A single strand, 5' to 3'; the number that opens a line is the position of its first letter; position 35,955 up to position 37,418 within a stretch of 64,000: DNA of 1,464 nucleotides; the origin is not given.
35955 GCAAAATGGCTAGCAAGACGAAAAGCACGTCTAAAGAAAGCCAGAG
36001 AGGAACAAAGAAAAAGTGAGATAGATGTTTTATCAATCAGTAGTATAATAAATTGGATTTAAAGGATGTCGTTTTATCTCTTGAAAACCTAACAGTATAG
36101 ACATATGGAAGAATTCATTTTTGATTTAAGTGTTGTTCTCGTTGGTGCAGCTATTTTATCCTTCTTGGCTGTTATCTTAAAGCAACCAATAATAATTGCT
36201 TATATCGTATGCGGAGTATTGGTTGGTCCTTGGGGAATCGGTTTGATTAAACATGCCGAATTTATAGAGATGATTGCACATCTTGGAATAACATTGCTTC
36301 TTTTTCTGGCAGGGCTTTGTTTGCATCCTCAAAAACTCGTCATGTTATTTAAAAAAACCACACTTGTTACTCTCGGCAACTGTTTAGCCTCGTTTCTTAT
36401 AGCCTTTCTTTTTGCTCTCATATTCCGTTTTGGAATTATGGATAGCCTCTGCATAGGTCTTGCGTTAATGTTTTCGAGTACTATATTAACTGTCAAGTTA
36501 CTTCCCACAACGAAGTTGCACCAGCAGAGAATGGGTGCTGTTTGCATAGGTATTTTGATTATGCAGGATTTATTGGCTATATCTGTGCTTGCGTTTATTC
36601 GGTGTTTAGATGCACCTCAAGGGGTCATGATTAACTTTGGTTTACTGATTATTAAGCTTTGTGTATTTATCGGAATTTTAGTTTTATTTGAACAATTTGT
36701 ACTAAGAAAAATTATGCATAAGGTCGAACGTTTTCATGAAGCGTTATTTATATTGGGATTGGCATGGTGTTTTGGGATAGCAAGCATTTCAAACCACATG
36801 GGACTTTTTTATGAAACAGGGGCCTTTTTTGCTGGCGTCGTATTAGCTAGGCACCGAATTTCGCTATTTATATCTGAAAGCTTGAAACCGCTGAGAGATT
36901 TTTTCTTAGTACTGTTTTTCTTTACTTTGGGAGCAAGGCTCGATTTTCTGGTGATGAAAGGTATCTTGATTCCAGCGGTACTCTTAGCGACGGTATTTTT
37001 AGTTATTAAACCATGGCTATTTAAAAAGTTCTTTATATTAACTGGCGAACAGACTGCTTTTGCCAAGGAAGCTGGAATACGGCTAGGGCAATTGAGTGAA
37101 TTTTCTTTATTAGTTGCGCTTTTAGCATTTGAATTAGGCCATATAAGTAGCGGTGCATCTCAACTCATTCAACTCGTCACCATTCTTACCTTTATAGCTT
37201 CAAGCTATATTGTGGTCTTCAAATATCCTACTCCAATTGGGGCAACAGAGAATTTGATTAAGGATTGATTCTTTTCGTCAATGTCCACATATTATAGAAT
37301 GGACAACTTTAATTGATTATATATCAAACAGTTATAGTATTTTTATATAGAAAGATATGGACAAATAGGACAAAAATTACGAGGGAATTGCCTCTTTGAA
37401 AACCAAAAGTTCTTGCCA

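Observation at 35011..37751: About 2.2 kb low-GC insertion bounded by 258 bp direct repeats that duplicate a gene 3' end, intergenic REPs and the carB start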

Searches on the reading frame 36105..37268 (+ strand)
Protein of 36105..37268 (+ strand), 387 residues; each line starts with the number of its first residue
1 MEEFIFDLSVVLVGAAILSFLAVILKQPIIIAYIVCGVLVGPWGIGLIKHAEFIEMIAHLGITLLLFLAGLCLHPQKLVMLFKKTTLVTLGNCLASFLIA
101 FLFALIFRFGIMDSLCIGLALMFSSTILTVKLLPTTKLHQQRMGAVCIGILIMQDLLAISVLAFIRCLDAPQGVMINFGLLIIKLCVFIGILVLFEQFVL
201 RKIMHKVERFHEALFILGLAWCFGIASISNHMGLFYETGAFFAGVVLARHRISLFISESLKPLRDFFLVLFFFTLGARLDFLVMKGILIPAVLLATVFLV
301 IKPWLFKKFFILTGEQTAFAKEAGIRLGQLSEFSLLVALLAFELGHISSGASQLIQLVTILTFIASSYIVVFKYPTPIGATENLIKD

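Call 9: find_encoding_contigs(protein=window:36105-37268:+, flank=10000, max_places=10)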
Protein window:36105-37268:+ (387 aa): no gene with exactly this product is on record in the collection.

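Call 11: find_homologous_proteins(query=window:36105-37268:+)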
Query window:36105-37268:+ (387 aa): 7059 proteins with E <= 0.001 among 8000 candidates; the best 120 are listed.
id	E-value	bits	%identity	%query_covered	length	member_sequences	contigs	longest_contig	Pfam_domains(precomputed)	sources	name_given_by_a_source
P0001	1.6e-201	687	84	100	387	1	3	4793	PF00999.27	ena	-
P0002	4.1e-196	670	82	100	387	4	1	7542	PF00999.27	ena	-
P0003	8.6e-192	655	80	100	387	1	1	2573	PF00999.27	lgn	-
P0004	1.1e-189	649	76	100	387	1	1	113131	PF00999.27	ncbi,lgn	ncbi:MAG: cation:proton antiporter [Candidatus Omnitrophota bacterium]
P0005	1.4e-186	638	76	100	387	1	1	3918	PF00999.27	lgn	-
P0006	5.2e-186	636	75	100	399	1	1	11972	PF00999.27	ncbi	-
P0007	8.7e-186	636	75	100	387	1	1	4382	PF00999.27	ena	-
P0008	1.4e-185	635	76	100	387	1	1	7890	PF00999.27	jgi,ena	-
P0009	2.2e-184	631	76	100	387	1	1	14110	PF00999.27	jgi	-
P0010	8.0e-183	626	75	100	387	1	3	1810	PF00999.27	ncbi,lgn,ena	-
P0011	1.8e-182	625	74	100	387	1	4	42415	PF00999.27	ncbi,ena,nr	ncbi:MAG: cation:proton antiporter [Candidatus Omnitrophica bacterium]|nr:cation:proton antiporter [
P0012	8.3e-182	623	75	100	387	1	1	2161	PF00999.27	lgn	-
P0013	9.2e-182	622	74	100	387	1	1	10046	PF00999.27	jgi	jgi:Kef-type K+ transport system membrane component KefB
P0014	3.9e-181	620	72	100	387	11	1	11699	PF00999.27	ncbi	-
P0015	4.3e-181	620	75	100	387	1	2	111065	PF00999.27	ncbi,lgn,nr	ncbi:MAG: cation:proton antiporter [Candidatus Omnitrophica bacterium]|nr:cation:proton antiporter [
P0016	5.9e-181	620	74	100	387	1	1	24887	PF00999.27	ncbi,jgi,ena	-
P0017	8.5e-181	619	72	100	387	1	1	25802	PF00999.27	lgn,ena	-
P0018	2.3e-180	618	74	100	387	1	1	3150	PF00999.27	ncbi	-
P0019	3.6e-180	617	75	100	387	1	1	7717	PF00999.27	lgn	-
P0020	7.7e-180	616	75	100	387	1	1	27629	PF00999.27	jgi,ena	-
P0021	1.1e-179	616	75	100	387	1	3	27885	PF00999.27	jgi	jgi:Kef-type K+ transport system membrane component KefB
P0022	2.0e-179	615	74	100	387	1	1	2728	PF00999.27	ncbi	-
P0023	2.4e-179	614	74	100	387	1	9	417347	PF00999.27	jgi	-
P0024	4.6e-179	614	74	100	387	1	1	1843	PF00999.27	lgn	-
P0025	4.8e-179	613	74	100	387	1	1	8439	PF00999.27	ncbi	-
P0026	1.7e-178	612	72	100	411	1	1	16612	PF00999.27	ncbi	-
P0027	3.5e-178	611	74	100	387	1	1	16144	PF00999.27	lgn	-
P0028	3.6e-178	611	74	100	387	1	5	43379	PF00999.27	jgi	-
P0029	4.2e-178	610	73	96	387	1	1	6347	PF00999.27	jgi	-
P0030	4.5e-178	610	74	100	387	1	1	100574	PF00999.27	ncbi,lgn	-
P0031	6.0e-178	610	73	100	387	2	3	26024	PF00999.27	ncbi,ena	-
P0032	6.6e-178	610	75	100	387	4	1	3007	PF00999.27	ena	-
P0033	2.3e-177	608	73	100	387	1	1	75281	PF00999.27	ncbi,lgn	-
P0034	6.9e-177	606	73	100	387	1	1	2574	PF00999.27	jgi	-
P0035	9.6e-177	606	73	100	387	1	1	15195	PF00999.27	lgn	-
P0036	1.7e-176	605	74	100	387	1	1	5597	PF00999.27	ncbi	-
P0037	4.7e-176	604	72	100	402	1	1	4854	PF00999.27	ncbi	-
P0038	5.9e-176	603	72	100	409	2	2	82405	PF00999.27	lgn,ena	-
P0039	4.0e-175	601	74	100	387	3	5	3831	PF00999.27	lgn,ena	-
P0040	4.1e-175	601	72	100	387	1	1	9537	PF00999.27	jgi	-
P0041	4.6e-175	600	72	100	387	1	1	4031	PF00999.27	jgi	jgi:Kef-type K+ transport system membrane component KefB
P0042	5.3e-175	600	74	100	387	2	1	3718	PF00999.27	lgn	-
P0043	1.6e-174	599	74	100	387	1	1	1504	PF00999.27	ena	-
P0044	2.1e-174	598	73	100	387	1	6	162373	PF00999.27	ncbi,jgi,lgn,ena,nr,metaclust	ncbi:MAG TPA: sodium:proton antiporter [Candidatus Omnitrophica bacterium]|nr:MAG: hypothetical prot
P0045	2.7e-174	598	72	100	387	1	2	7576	PF00999.27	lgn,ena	-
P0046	2.8e-174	598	72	100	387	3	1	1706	PF00999.27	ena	-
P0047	1.1e-173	596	73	100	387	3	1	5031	PF00999.27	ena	-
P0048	1.4e-173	596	73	100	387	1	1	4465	PF00999.27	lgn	-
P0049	1.7e-173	595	71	100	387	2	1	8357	PF00999.27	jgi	jgi:Kef-type K+ transport system membrane component KefB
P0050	9.3e-173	593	71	100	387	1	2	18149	PF00999.27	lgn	-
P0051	1.2e-172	592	71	100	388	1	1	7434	PF00999.27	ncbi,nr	ncbi:MAG: cation:proton antiporter [Candidatus Omnitrophica bacterium]|nr:cation:proton antiporter [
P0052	1.3e-172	592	73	100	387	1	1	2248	PF00999.27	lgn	-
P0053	1.8e-172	592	72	100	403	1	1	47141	PF00999.27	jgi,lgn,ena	-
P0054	3.6e-172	591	72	100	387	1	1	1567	PF00999.27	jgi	-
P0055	6.8e-172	590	73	100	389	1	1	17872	PF00999.27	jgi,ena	-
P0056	2.8e-171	588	72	100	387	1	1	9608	PF00999.27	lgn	-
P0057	3.0e-171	588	73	100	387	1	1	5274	PF00999.27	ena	-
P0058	3.0e-171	588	73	100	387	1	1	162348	PF00999.27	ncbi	ncbi:MAG: cation:proton antiporter [Candidatus Omnitrophota bacterium]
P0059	3.4e-171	588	71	100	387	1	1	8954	PF00999.27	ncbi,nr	ncbi:MAG: cation:proton antiporter [Candidatus Omnitrophica bacterium]|nr:cation:proton antiporter [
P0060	4.5e-171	587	70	100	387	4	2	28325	PF00999.27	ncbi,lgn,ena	-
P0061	5.0e-171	587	70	100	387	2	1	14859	PF00999.27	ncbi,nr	ncbi:MAG: cation:proton antiporter [Candidatus Omnitrophica bacterium]|nr:cation:proton antiporter [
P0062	2.2e-170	585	71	100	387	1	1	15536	PF00999.27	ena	-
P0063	4.4e-170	584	71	100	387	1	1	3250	PF00999.27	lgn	-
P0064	4.5e-170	584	71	100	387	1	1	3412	PF00999.27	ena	-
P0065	1.2e-169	582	71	100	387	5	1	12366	PF00999.27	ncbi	ncbi:MAG: cation:proton antiporter domain-containing protein [Candidatus Omnitrophota bacterium]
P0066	1.5e-169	582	70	100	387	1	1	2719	PF00999.27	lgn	-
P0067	3.9e-169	581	72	100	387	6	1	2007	PF00999.27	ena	-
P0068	4.2e-169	581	71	100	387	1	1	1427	PF00999.27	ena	-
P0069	6.1e-169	580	71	100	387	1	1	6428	PF00999.27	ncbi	-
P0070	7.4e-169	580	70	100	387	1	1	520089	PF00999.27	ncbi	-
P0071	9.3e-169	580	69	100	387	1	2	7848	PF00999.27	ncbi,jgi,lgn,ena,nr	ncbi:MAG: hypothetical protein AUJ75_01800 [Candidatus Omnitrophica bacterium CG1_02_49_10]|nr:MAG: 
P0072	1.6e-168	579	70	100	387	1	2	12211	PF00999.27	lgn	-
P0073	1.9e-168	579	70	100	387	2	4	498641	PF00999.27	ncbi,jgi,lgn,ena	-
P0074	1.0e-167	576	71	100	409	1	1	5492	PF00999.27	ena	-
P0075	1.0e-167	576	70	100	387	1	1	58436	PF00999.27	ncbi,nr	ncbi:MAG: cation:proton antiporter [Candidatus Omnitrophica bacterium]|nr:cation:proton antiporter [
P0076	1.2e-167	576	70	100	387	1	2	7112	PF00999.27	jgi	-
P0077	3.9e-167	574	68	100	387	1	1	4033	PF00999.27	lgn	-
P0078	8.0e-167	573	70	100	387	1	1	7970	PF00999.27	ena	-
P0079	1.3e-166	573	70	100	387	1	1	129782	PF00999.27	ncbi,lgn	-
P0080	1.7e-166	572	69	100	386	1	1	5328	PF00999.27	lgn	-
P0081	2.7e-166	571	71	100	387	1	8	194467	PF00999.27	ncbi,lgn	-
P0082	3.1e-166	571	70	100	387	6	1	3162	PF00999.27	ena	-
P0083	3.6e-166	571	68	100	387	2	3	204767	PF00999.27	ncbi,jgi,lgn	-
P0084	1.3e-165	569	70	100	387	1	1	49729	PF00999.27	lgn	-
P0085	1.3e-165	569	70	100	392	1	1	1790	PF00999.27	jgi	jgi:glutathione-regulated potassium-efflux system ancillary protein KefC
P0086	1.5e-165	569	72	100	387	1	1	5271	PF00999.27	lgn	-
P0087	1.9e-165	569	70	100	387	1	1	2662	PF00999.27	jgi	-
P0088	5.3e-165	567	68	100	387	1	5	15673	PF00999.27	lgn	-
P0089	6.7e-165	567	70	100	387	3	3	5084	PF00999.27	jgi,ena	-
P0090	7.9e-165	567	69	100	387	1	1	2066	PF00999.27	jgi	jgi:glutathione-regulated potassium-efflux system ancillary protein KefC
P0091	1.9e-164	565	72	92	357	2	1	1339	PF00999.27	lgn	-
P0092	2.4e-164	565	68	100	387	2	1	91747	PF00999.27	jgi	-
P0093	3.0e-164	565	77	91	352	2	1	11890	PF00999.27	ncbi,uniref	ncbi:Inner membrane protein, KefB/KefC family [hydrothermal vent metagenome]|uniref:Inner membrane p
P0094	5.5e-164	564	68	100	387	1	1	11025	PF00999.27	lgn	-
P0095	7.6e-164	563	67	100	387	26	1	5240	PF00999.27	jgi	-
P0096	1.1e-163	563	68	100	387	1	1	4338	PF00999.27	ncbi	-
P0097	2.1e-163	562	68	100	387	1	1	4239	PF00999.27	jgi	jgi:glutathione-regulated potassium-efflux system ancillary protein KefC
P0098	2.4e-163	562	66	100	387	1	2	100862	PF00999.27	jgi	-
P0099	3.1e-163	561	67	100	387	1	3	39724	PF00999.27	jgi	-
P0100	6.2e-163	560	70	100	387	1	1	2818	PF00999.27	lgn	-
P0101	6.5e-163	560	67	100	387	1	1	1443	PF00999.27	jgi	-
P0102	7.0e-163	560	69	100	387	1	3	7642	PF00999.27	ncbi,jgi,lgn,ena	-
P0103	1.3e-162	559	69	100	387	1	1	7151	PF00999.27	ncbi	ncbi:MAG: cation:proton antiporter [Candidatus Omnitrophota bacterium]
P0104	2.2e-162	559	66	100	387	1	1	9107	PF00999.27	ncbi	-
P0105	2.4e-161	555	68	100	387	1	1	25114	PF00999.27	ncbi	-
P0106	2.7e-161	555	69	100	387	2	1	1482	PF00999.27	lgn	-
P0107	7.0e-161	554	68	100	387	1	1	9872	PF00999.27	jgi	jgi:glutathione-regulated potassium-efflux system ancillary protein KefC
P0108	7.7e-161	554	70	100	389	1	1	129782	PF00999.27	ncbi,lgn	-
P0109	9.4e-161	553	67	100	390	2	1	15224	PF00999.27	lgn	-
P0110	1.5e-160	553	67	100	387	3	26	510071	PF00999.27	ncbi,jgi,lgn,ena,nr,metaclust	ncbi:MAG: cation:proton antiporter [Candidatus Aceula lacicola]|nr:cation:proton antiporter [Candida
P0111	1.8e-160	552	67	100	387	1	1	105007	PF00999.27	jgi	-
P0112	3.9e-160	551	67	100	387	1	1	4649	PF00999.27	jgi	-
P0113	4.6e-160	551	69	100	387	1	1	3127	PF00999.27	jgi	jgi:Kef-type K+ transport system membrane component KefB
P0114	6.3e-160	551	69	98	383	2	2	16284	PF00999.27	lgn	-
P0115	1.5e-159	549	65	100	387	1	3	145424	PF00999.27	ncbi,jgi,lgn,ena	-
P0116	2.2e-159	549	66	100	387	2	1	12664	PF00999.27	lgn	-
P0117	8.0e-159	547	68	100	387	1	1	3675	PF00999.27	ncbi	-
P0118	9.8e-159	547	68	100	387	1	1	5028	PF00999.27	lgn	-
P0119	3.1e-158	545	67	100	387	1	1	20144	PF00999.27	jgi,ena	-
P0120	8.7e-158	544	68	100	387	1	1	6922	PF00999.27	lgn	-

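Call 12: search_protein_families(library=pfam, proteins=[window:36105-37268:+], max_evalue=0.01)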
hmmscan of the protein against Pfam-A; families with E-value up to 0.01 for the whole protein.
window:36105-37268:+ (387 aa): 1 family
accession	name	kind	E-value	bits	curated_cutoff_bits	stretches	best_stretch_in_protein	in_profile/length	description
PF00999.27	Na_H_Exchanger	-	2.7e-42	145.4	26.2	1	15-364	4-363/375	Sodium/hydrogen exchanger, transmembrane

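Call 13: find_encoding_contigs(protein=P0001, flank=6000, max_places=4)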
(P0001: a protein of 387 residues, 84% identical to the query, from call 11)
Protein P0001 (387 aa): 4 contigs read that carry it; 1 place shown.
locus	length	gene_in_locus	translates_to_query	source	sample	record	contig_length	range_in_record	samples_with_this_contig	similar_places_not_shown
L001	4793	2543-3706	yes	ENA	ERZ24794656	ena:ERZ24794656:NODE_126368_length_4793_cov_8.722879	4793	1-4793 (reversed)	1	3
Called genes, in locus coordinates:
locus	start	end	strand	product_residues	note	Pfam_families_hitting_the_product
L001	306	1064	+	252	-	PF02535:Zip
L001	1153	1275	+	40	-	-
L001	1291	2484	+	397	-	PF00155:Aminotran_1_2, PF01041:DegT_DnrJ_EryC1 (weak), PF01053:Cys_Met_Meta_PP (weak)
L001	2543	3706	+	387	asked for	PF00999:Na_H_Exchanger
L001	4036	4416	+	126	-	-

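Call 14: find_encoding_contigs(protein=P0002, flank=8000, max_places=4)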
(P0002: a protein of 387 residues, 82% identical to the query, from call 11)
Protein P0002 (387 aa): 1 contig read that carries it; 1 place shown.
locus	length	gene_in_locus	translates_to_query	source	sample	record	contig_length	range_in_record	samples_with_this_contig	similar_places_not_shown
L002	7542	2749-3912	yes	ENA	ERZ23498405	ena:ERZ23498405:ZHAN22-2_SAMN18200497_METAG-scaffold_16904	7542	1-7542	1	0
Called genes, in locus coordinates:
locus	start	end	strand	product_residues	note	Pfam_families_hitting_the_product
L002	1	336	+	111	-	?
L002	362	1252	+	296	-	PF01259:SAICAR_synt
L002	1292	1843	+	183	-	PF14512:TM1586_NiRdase (weak), PF00881:Nitroreductase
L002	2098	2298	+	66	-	PF00313:CSD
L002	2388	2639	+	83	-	-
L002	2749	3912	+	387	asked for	PF00999:Na_H_Exchanger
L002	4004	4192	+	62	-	PF02416:TatA_B_E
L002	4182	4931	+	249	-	PF00902:TatC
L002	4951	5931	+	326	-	PF04015:DUF362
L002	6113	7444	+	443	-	PF12801:Fer4_5, PF25160:LdpA_Fe-S-bd (faint), PF13484:Fer4_16 (faint), PF12801:Fer4_5, PF13183:Fer4_8 (faint), PF12838:Fer4_7 (weak), PF00037:Fer4 (weak), PF12797:Fer4_2 (weak), +4 more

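Call 15: find_encoding_contigs(protein=P0004, flank=8000, max_places=3)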
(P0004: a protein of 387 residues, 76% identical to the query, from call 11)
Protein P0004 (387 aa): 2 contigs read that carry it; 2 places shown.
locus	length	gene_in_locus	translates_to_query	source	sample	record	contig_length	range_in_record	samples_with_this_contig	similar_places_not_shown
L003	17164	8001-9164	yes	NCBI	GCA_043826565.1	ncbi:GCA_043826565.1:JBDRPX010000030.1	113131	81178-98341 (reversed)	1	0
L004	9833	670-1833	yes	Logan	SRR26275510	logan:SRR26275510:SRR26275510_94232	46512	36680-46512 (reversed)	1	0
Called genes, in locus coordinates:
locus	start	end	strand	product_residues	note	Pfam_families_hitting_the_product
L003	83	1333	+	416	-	-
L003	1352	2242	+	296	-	PF09459:EB_dh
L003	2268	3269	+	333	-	PF00672:HAMP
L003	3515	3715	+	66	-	PF00313:CSD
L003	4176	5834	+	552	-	PF00270:DEAD, PF04851:ResIII, PF00271:Helicase_C, PF03880:DbpA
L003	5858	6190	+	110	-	PF07883:Cupin_2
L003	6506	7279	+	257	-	PF05552:MS_channel_1st_1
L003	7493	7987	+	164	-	PF04461:YajQ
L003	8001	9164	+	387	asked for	PF00999:Na_H_Exchanger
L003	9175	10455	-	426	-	-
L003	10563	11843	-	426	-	-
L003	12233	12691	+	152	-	PF22381:Staph_reg_Sar_Rot, PF12802:MarR_2, PF01047:MarR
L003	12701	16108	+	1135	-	PF07690:MFS_1, PF05977:MFS_3, PF01553:Acyltransferase, PF00501:AMP-binding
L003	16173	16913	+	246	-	PF12146:Hydrolase_4 (weak), PF00561:Abhydrolase_1, PF02129:Peptidase_S15 (faint), PF12697:Abhydrolase_6 (weak)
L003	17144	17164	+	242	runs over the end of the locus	PF25087:GMPPB_C (faint), PF00132:Hexapep, PF14602:Hexapep_2 (weak)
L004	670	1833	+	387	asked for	PF00999:Na_H_Exchanger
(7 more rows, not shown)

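Call 36: list_cluster_members(proteins=[window:36105-37268:+, window:35793-36062:+, window:35772-36062:+, window:37695-40940:+, window:41275-42405:+, window:31701-33032:+, window:33529-35046:+, window:42412-45741:+, window:35213-35278:+])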
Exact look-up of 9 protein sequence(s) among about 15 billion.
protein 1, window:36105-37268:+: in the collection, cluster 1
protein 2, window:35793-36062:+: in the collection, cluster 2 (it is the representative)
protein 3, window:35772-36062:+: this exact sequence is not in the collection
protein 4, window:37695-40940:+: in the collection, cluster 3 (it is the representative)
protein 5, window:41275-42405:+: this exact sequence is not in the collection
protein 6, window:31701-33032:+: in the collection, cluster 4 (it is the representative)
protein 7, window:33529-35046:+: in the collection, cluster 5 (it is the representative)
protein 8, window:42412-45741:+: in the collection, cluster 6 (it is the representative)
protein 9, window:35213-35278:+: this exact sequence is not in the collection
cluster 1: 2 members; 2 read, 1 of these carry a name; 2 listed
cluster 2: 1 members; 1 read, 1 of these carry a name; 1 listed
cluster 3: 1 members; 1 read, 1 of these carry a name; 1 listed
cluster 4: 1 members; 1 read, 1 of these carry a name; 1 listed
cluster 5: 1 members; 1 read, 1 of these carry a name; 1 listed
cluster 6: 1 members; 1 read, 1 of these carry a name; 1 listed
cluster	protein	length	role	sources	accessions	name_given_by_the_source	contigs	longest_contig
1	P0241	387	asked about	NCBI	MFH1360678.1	MAG: cation:proton antiporter [Candidatus Omnitrophota bacterium]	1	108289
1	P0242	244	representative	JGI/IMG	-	-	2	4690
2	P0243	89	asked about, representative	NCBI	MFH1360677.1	MAG: hypothetical protein ABIJ41_06525 [Candidatus Omnitrophota bacterium]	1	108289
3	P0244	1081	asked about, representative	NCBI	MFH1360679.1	MAG: carbamoyl-phosphate synthase large subunit [Candidatus Omnitrophota bacterium]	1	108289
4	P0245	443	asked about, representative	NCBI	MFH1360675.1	MAG: ATP-dependent 6-phosphofructokinase [Candidatus Omnitrophota bacterium]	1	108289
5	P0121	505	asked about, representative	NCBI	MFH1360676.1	MAG: DUF1846 domain-containing protein [Candidatus Omnitrophota bacterium]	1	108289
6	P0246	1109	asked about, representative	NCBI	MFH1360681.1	MAG: carbamoyl-phosphate synthase large subunit [Candidatus Omnitrophota bacterium]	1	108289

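Call 37: find_encoding_contigs(protein=P0242, flank=6000, max_places=6)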
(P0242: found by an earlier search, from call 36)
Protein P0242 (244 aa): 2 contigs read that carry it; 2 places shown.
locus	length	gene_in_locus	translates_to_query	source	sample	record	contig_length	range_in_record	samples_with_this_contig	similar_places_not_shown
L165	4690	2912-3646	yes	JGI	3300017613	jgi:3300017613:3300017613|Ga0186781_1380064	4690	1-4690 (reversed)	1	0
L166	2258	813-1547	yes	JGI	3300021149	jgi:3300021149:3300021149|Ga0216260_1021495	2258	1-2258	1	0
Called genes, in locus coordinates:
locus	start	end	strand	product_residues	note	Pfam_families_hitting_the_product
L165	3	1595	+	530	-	?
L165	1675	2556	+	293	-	PF01259:SAICAR_synt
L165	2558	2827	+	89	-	-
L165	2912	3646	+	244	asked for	PF00999:Na_H_Exchanger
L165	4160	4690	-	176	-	?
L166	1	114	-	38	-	?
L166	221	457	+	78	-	PF01259:SAICAR_synt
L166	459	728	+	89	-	-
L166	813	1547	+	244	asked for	PF00999:Na_H_Exchanger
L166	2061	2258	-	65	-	?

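Call 63: find_related_loci(query=window:36105-37268:+, collection=viral_contigs, flank=5000)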
Query window:36105-37268:+ (387 aa) in viral_contigs; peptide patterns used: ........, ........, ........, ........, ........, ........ (x = any residue, [..] = any of these).
3 stretches matched a pattern, but none encodes a relative of the query by tblastn (E <= 1e-3).
